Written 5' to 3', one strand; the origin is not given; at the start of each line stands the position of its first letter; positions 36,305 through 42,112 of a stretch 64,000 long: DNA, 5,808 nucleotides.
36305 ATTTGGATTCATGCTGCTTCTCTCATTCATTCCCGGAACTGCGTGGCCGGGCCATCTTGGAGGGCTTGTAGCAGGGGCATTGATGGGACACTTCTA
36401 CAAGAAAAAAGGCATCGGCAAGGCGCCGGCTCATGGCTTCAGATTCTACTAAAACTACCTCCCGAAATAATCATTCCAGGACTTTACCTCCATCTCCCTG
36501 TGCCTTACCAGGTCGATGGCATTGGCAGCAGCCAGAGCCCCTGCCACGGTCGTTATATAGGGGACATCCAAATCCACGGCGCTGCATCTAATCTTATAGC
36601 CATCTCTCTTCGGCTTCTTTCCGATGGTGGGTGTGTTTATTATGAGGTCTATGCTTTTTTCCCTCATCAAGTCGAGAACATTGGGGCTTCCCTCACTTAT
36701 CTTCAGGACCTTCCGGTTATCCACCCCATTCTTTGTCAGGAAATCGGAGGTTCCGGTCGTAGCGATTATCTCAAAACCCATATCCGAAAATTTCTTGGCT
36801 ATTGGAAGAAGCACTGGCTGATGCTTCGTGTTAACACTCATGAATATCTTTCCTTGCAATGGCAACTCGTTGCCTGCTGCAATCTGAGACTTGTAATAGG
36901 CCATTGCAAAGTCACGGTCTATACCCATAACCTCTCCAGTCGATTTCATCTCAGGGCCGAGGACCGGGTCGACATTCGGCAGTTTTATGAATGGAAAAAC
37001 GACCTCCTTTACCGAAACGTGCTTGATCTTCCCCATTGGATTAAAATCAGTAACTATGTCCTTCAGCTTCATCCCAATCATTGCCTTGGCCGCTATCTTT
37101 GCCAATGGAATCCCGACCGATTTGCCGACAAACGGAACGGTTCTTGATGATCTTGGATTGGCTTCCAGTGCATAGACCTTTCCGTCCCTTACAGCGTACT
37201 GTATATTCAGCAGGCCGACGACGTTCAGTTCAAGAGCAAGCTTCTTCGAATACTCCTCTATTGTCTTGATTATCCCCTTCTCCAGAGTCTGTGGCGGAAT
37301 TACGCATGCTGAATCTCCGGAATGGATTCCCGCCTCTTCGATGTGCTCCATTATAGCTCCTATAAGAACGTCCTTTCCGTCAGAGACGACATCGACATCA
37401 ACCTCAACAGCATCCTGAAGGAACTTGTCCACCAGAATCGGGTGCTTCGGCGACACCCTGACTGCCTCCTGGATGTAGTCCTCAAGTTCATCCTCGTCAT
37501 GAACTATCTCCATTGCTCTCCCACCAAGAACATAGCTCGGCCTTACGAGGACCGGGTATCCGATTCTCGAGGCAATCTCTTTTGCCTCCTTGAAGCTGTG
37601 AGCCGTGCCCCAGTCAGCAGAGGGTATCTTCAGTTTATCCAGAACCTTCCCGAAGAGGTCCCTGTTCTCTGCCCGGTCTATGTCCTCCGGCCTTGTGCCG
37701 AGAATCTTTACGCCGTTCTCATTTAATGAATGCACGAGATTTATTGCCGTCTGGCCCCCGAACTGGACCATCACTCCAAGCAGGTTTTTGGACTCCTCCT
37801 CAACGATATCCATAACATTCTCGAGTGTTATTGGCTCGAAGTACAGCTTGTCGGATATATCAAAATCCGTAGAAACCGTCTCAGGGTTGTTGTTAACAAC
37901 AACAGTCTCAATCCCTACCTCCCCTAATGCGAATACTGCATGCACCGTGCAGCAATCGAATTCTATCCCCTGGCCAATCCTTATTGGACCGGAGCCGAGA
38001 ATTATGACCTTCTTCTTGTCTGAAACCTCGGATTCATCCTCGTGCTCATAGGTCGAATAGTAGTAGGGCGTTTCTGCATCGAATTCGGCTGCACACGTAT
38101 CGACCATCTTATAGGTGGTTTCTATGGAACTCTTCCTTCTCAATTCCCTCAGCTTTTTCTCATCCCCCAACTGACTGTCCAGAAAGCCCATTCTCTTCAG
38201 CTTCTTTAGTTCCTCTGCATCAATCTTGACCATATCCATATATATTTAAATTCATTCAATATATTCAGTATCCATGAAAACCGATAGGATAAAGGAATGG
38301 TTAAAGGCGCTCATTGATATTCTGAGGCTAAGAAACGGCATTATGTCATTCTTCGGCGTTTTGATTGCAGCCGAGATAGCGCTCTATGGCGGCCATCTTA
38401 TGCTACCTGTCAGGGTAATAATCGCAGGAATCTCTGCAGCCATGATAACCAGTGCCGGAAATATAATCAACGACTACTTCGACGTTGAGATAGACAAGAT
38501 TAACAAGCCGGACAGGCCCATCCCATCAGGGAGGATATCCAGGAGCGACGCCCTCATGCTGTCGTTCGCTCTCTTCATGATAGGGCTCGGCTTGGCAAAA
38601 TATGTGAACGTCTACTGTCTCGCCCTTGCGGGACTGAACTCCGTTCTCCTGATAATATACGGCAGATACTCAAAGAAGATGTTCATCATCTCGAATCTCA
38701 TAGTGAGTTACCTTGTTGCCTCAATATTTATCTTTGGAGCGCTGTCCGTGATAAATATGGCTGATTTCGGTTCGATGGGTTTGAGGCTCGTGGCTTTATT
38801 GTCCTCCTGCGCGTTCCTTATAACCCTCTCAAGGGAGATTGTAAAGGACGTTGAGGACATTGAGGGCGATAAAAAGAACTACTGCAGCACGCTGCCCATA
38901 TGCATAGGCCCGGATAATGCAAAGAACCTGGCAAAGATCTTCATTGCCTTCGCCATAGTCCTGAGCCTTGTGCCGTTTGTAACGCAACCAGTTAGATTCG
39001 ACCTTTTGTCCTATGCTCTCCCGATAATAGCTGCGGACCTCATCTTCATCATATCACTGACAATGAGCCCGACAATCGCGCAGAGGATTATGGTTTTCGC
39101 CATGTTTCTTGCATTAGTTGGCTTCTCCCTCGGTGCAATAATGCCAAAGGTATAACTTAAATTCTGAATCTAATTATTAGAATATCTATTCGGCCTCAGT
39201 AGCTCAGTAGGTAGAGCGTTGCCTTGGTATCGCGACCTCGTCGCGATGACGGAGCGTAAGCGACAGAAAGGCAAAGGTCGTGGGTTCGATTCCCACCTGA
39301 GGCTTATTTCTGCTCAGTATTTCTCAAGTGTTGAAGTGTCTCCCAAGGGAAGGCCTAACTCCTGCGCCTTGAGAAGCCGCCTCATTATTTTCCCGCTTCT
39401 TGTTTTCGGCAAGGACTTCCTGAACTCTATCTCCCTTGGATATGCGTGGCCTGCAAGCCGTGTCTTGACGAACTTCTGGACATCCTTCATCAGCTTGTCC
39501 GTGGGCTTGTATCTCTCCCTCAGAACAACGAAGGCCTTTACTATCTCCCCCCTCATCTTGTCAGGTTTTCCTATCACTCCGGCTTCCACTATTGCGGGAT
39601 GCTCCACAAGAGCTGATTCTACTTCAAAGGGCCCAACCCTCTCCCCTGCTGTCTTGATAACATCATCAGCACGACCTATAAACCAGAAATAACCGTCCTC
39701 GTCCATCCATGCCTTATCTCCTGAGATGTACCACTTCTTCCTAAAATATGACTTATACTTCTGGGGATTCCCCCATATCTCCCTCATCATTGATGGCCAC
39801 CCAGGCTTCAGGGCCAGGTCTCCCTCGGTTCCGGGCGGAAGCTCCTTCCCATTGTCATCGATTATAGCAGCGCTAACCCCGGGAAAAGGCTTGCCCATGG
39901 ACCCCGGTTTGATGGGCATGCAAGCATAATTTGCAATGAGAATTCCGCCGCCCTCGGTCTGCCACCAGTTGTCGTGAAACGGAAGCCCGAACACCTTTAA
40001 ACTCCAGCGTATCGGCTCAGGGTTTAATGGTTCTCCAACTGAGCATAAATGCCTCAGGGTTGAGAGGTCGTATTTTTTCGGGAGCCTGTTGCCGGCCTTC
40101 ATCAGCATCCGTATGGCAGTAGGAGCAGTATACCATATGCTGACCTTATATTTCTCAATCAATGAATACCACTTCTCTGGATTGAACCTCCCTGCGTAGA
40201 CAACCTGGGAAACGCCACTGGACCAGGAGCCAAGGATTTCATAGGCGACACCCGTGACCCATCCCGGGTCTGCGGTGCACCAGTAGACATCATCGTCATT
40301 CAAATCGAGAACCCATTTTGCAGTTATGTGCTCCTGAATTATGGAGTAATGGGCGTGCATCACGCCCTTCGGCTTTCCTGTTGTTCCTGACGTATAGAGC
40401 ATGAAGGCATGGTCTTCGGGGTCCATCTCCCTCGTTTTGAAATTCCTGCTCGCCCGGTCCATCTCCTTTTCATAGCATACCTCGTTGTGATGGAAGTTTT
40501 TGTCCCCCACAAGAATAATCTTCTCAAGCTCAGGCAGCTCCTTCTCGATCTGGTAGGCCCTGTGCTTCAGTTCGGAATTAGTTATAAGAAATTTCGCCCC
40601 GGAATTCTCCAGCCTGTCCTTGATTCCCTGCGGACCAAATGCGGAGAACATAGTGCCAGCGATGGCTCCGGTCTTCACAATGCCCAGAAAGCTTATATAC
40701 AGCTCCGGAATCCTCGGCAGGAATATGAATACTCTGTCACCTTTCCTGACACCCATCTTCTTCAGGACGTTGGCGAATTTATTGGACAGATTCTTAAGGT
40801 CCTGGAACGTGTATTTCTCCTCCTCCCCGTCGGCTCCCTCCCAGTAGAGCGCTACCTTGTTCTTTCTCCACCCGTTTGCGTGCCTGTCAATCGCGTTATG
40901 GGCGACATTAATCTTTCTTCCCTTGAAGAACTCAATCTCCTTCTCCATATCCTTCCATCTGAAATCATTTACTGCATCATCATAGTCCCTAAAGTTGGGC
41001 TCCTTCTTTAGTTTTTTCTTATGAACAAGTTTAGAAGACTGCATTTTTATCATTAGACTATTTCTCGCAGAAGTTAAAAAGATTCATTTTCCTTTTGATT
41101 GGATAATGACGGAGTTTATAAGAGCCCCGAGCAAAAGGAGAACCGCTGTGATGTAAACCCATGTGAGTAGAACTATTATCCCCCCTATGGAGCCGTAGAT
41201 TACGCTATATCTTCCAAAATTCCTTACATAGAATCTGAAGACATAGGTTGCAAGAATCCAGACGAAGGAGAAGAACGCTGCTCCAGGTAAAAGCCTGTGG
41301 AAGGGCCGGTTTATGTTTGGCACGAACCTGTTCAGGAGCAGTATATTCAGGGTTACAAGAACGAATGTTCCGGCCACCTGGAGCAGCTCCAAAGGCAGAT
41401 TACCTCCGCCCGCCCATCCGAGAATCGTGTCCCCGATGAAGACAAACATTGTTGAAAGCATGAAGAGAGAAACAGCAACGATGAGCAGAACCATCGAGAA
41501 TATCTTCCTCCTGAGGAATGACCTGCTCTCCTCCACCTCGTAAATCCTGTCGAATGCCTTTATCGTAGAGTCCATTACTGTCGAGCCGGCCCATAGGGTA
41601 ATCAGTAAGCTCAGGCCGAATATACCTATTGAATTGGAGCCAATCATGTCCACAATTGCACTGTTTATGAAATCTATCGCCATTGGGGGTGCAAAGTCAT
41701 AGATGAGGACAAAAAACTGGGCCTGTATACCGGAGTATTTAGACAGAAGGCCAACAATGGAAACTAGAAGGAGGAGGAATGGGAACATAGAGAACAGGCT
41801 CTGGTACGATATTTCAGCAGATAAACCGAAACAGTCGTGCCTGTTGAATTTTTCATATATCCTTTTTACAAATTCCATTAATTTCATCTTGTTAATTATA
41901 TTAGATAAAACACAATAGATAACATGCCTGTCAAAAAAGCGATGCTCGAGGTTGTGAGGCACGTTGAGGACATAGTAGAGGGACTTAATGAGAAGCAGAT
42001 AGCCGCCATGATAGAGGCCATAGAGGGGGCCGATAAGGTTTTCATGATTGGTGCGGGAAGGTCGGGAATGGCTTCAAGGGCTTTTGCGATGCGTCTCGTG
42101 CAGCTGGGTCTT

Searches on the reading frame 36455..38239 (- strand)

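Call 23: search_protein_families(library=pfam, proteins=[window:36455-38239:-], max_evalue=0.00001)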
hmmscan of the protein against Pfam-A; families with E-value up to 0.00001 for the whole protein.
window:36455-38239:- (594 aa): 6 families
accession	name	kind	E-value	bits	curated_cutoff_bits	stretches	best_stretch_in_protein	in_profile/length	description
PF25596.1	CPSase_L_D1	-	2.3e-45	153.7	27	1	74-188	1-117/118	Carbamoyl phosphate synthase preATP-grasp domain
PF02786.22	CPSase_L_D2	-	3.3e-36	125.2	19.8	1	193-393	2-209/211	Carbamoyl-phosphate synthase L chain, ATP binding domain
PF02142.27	MGS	-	2.1e-24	85.9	24.1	1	477-563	2-94/94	MGS-like domain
PF02222.28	ATP-grasp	-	9.3e-13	48.7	27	1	199-364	2-163/179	ATP-grasp domain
PF07478.18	Dala_Dala_lig_C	-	2.3e-09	37.5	24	1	216-362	25-174/204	D-ala D-ala ligase C-terminus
PF15632.11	ATPgrasp_Ter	-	8.9e-06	25.9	29.1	0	268-398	5-119/131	ATP-grasp in the biosynthetic pathway with Ter operon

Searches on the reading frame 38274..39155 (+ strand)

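Call 23: search_protein_families(library=pfam, proteins=[window:38274-39155:+], max_evalue=0.00001)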
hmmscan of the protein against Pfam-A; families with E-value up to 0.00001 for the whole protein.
window:38274-39155:+ (293 aa): 1 family
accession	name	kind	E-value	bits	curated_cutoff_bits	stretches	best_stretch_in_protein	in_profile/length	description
PF01040.23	UbiA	-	5.3e-37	127.9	34.2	1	29-281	5-249/250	UbiA prenyltransferase family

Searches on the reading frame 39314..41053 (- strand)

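Call 23: search_protein_families(library=pfam, proteins=[window:39314-41053:-], max_evalue=0.00001)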
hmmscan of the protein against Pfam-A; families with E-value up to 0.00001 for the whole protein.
window:39314-41053:- (579 aa): 2 families
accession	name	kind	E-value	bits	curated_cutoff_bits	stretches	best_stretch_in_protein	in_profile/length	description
PF00501.34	AMP-binding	-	1.4e-85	287.9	29.9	1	56-425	2-382/384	AMP-binding enzyme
PF13193.12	AMP-binding_C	-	7.9e-25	88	24.5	1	477-555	1-76/76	AMP-binding enzyme C-terminal domain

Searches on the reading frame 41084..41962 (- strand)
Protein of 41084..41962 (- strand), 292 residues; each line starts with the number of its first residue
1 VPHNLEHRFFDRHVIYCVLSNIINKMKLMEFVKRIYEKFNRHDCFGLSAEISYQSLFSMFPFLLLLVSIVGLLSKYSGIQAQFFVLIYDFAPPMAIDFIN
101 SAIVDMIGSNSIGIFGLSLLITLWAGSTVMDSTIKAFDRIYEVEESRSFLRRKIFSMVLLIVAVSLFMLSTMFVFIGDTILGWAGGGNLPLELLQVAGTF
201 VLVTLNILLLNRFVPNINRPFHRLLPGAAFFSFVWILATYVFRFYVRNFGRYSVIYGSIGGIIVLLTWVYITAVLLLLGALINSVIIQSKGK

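Call 23: search_protein_families(library=pfam, proteins=[window:41084-41962:-], max_evalue=0.00001)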
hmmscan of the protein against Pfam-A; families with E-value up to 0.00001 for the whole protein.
window:41084-41962:- (292 aa): 1 family
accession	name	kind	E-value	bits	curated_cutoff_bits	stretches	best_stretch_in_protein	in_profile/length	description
PF03631.20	Virul_fac_BrkB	-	1.1e-55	189.5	33.7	1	41-287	2-256/259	Virulence factor BrkB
